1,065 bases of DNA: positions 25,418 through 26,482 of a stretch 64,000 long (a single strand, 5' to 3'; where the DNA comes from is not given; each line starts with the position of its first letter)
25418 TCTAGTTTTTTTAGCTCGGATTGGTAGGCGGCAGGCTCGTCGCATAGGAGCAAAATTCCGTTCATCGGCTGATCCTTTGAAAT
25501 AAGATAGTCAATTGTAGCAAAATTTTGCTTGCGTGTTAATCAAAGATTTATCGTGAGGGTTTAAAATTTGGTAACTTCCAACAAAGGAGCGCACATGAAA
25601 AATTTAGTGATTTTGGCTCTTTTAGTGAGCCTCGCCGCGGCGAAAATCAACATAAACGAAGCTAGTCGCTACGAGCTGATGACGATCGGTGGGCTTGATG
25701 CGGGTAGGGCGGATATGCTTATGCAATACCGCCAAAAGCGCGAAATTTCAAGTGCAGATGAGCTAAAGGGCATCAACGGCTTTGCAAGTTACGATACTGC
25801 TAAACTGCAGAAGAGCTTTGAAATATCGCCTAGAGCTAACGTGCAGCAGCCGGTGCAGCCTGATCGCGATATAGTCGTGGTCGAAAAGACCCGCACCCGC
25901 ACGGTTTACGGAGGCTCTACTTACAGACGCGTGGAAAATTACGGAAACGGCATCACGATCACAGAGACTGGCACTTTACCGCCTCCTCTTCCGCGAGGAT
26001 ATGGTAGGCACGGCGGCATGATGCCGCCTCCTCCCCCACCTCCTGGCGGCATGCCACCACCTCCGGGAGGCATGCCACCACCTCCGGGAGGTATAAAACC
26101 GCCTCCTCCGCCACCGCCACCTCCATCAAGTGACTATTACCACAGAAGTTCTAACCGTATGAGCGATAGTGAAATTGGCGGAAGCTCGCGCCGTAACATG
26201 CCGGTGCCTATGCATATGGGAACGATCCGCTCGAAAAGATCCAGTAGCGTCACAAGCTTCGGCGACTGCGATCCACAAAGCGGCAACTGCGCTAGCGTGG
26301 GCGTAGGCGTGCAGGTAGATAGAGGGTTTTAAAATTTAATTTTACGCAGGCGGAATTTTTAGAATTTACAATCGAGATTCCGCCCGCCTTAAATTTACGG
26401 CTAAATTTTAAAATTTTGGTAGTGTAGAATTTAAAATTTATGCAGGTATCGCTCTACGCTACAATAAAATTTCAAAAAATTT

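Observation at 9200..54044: The 9-mer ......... is strongly over-represented and may act as an uptake or recognition signal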

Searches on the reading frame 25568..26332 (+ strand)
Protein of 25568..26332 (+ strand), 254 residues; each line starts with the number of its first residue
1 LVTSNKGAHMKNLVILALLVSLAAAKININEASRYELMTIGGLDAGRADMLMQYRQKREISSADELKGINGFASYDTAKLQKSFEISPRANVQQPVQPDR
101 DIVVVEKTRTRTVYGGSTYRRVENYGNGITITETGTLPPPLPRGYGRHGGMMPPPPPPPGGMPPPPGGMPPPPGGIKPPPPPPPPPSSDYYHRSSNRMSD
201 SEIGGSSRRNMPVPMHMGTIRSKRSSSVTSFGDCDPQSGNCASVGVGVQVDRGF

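Call 39: search_protein_families(library=pfam, proteins=[window:25568-26332:+], max_evalue=0.00001)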
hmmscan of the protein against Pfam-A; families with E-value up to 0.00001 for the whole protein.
window:25568-26332:+ (254 aa): 1 family
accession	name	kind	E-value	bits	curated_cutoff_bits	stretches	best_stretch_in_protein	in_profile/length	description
PF12836.13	HHH_3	-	3.8e-06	27.4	27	1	24-81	3-61/65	Helix-hairpin-helix motif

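Call 54: search_protein_families(library=ncbifam, proteins=[window:25568-26332:+], max_evalue=0.001)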
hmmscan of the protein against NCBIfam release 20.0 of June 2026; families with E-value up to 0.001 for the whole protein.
window:25568-26332:+ (254 aa): 2 families
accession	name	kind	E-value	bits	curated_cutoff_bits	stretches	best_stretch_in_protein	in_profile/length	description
TIGR01259.1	comE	subfamily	2.5e-06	27.5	152.35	1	24-83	57-117/120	comEA protein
TIGR00426.1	TIGR00426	subfamily_domain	0.00052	20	53.1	1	25-72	6-55/69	competence protein ComEA helix-hairpin-helix repeat region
